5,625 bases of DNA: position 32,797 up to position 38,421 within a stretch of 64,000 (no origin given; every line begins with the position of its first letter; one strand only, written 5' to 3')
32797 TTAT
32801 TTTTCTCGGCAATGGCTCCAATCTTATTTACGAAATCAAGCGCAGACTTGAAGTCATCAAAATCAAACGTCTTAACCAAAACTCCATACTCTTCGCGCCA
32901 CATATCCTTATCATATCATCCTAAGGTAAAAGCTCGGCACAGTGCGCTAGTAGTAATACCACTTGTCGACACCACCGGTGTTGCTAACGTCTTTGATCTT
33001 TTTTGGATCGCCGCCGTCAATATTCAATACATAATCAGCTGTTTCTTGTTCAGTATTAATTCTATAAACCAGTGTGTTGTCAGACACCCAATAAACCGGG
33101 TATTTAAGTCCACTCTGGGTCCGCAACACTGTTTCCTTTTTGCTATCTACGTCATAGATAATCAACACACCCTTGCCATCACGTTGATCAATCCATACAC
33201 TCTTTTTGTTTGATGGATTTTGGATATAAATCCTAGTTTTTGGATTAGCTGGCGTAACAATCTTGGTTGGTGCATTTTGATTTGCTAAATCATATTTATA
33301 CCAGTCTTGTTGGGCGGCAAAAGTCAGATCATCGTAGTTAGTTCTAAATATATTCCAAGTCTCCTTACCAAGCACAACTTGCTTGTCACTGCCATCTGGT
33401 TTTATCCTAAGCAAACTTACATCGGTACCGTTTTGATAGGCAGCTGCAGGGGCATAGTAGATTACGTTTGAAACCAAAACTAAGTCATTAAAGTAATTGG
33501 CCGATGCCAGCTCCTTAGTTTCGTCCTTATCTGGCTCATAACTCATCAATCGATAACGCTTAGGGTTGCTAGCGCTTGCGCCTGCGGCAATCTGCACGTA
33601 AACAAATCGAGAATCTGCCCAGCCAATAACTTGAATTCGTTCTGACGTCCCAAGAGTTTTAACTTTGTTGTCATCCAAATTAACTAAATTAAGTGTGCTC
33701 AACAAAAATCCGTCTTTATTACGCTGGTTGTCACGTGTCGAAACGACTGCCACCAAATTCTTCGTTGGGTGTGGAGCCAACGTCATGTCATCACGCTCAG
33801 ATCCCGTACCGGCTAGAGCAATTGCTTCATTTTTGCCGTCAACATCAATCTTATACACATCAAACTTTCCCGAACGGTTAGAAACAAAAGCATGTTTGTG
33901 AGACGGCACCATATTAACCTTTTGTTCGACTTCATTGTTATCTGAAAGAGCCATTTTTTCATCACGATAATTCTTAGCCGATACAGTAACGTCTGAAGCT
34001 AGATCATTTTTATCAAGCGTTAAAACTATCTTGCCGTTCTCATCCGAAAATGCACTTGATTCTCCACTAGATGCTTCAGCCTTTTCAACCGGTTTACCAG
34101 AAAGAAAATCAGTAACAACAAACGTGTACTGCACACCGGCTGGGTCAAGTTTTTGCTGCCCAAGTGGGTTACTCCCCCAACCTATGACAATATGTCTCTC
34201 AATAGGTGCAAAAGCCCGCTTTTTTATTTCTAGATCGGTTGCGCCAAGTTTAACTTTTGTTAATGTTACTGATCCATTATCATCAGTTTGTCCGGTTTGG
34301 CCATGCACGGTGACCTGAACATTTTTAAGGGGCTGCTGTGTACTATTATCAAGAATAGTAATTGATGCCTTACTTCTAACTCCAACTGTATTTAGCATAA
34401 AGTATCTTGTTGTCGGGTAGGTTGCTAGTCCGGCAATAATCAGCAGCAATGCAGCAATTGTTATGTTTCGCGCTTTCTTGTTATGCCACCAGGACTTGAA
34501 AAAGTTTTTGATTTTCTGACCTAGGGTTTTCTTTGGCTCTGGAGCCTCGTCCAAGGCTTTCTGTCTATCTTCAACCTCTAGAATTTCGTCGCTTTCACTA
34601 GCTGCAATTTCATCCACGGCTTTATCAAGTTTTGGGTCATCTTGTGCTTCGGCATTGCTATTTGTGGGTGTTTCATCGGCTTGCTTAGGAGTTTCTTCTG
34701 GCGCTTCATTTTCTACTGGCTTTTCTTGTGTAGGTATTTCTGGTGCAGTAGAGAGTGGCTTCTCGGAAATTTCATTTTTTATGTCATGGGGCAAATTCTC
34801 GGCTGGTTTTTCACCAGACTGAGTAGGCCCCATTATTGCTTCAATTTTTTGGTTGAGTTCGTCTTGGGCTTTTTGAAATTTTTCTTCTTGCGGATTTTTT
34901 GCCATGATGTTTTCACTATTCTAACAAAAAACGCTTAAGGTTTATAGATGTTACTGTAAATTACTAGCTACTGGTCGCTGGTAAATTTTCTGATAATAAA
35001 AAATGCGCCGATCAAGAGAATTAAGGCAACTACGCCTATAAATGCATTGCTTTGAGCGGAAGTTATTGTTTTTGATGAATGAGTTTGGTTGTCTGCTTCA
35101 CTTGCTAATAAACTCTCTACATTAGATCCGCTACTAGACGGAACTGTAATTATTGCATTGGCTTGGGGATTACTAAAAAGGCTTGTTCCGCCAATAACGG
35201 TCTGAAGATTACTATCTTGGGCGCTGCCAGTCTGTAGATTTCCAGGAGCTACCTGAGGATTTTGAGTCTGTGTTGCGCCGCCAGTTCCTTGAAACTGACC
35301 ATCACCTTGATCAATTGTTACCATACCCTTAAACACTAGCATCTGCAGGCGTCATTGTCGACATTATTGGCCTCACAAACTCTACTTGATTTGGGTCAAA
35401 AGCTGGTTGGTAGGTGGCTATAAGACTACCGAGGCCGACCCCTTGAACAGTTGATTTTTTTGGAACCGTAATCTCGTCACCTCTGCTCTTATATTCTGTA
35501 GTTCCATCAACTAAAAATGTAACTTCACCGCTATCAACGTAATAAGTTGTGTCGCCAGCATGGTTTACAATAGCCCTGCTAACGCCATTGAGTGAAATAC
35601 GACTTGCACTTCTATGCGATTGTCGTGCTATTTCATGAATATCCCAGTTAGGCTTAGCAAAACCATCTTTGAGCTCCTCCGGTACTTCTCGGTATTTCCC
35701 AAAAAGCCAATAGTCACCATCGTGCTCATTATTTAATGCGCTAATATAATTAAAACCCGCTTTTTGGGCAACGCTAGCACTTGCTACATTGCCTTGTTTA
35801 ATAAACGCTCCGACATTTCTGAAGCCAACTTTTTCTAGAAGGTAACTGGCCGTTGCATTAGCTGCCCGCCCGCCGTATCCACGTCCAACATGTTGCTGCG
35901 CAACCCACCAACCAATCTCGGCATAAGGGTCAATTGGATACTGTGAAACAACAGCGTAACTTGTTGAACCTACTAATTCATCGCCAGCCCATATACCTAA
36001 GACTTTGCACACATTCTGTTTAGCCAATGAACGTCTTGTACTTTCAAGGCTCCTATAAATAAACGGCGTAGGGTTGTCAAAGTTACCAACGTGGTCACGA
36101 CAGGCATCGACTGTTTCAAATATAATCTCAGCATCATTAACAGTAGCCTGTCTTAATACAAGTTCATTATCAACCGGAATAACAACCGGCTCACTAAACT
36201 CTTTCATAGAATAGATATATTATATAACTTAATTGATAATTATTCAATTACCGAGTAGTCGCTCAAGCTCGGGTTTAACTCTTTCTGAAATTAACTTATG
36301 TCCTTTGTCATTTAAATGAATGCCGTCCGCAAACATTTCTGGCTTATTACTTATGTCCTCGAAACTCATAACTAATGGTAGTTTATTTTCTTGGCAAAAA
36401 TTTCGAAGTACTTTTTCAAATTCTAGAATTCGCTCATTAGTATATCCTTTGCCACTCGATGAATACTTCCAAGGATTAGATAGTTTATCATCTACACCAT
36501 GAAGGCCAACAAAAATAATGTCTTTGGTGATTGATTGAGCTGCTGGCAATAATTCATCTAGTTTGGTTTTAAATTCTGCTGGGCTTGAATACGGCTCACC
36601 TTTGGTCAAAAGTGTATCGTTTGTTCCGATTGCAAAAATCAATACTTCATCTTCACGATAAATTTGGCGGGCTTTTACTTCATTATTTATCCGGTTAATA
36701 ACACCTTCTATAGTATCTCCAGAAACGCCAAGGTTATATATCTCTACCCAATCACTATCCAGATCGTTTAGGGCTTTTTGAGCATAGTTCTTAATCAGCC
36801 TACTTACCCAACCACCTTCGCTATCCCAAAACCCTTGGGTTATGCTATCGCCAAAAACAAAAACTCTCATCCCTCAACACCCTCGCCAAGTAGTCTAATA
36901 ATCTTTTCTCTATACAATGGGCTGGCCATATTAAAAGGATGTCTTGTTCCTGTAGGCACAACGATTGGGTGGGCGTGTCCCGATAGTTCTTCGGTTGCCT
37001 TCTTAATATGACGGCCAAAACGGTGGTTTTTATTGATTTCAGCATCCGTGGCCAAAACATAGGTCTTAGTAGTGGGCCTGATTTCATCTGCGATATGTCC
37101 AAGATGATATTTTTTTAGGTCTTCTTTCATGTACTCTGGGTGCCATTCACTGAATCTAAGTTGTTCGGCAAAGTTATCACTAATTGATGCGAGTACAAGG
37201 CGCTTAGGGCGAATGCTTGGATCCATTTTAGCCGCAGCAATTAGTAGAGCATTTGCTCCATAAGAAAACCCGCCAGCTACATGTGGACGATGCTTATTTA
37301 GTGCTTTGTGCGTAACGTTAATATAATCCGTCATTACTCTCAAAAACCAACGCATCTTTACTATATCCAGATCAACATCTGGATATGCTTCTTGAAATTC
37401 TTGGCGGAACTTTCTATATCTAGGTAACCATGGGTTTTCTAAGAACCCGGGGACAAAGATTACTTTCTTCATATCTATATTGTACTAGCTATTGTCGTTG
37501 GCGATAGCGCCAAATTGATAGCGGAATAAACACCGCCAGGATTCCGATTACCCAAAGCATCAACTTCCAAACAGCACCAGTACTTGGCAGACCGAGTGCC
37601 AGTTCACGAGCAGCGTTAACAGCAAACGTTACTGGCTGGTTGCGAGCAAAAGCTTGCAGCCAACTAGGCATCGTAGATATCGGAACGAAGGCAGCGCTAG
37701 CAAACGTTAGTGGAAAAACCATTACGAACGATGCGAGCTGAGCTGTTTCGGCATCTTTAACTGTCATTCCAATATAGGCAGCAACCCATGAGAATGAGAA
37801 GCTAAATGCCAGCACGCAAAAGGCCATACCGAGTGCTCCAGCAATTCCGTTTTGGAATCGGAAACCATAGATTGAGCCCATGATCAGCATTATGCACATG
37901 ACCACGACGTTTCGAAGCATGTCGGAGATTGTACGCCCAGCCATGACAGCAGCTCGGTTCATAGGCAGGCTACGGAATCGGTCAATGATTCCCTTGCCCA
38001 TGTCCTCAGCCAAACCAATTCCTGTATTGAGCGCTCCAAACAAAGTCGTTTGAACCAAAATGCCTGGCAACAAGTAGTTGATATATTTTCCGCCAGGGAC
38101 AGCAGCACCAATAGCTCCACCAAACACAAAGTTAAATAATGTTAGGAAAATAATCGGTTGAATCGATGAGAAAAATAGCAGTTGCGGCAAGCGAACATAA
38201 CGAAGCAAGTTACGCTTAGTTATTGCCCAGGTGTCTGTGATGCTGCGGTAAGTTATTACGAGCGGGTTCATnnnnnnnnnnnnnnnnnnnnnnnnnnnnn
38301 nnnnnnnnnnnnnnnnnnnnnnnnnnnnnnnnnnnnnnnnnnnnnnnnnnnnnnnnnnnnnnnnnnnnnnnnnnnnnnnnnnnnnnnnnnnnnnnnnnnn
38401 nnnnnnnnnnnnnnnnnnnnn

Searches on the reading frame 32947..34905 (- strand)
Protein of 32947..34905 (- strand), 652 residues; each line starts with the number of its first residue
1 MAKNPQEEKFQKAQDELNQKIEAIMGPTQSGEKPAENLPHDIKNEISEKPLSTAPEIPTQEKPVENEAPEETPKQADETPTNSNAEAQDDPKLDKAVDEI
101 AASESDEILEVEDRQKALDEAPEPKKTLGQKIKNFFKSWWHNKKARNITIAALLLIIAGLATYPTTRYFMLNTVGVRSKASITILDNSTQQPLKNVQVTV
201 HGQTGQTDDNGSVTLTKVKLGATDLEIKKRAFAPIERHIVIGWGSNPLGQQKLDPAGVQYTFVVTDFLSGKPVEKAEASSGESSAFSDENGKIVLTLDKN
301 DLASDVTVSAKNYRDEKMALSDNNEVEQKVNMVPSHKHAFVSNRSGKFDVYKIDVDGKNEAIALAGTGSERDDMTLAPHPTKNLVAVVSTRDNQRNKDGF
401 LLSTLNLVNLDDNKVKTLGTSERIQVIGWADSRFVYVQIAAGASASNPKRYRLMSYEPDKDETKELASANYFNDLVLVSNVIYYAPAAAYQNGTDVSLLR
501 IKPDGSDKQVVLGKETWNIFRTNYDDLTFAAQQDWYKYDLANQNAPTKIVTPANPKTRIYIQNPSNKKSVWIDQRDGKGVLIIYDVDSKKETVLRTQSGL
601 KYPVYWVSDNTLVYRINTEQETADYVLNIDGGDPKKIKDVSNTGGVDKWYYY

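Call 65: search_protein_families(library=pfam, proteins=[window:32947-34905:-], max_evalue=0.00001)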
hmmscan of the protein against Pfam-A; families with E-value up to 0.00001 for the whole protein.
window:32947-34905:- (652 aa): 1 family
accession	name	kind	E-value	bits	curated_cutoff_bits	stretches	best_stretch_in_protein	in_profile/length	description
PF13620.12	CarboxypepD_reg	-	1e-07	32.6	32.3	0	183-245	5-73/82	Carboxypeptidase regulatory-like domain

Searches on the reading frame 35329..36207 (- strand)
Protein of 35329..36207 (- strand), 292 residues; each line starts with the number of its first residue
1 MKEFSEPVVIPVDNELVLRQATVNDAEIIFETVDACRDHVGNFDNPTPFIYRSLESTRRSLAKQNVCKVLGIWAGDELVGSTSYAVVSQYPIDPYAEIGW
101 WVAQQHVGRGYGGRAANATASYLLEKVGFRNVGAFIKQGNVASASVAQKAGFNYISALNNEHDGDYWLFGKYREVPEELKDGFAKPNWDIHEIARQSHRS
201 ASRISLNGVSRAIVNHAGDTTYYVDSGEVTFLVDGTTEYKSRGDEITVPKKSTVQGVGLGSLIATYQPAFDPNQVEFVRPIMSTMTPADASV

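Call 108: search_protein_families(library=pfam, proteins=[window:35329-36207:-], max_evalue=0.0001)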
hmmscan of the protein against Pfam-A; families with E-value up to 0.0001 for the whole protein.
window:35329-36207:- (292 aa): 2 families
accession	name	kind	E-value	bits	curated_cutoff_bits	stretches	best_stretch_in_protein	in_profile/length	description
PF13302.13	Acetyltransf_3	-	1.9e-15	58.2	25.4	1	16-153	2-138/138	Acetyltransferase (GNAT) domain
PF00583.31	Acetyltransf_1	-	1e-06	29.5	20.7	1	65-152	31-116/116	Acetyltransferase (GNAT) family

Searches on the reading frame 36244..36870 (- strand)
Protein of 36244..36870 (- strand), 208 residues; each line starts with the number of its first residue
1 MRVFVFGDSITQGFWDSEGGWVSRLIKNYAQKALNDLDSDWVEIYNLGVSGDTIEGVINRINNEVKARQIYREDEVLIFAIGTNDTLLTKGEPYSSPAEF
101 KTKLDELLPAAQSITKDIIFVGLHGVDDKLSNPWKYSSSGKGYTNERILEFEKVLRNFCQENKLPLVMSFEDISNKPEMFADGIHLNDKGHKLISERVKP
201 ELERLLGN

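Call 108: search_protein_families(library=pfam, proteins=[window:36244-36870:-], max_evalue=0.0001)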
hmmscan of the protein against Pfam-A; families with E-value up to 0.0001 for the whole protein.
window:36244-36870:- (208 aa): 2 families
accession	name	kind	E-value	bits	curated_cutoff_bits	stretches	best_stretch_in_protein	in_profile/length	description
PF00657.28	Lipase_GDSL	-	1.6e-22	81.1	23.6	1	3-198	1-208/208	GDSL-like Lipase/Acylhydrolase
PF13472.12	Lipase_GDSL_2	-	5.9e-21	76.2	32.9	1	5-193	1-178/178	GDSL-like Lipase/Acylhydrolase family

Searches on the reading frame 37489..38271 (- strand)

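Call 108: search_protein_families(library=pfam, proteins=[window:37489-38271:-], max_evalue=0.0001)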
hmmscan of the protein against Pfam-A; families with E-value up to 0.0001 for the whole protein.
window:37489-38271:- (260 aa): 2 families
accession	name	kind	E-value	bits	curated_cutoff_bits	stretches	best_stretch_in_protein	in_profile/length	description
PF01061.29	ABC2_membrane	-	1.4e-29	103.6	26.9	1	14-223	3-208/211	ABC-2 type transporter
PF12698.13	ABC2_membrane_3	-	7.6e-18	65.1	31.6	1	62-254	159-343/347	ABC-2 family transporter protein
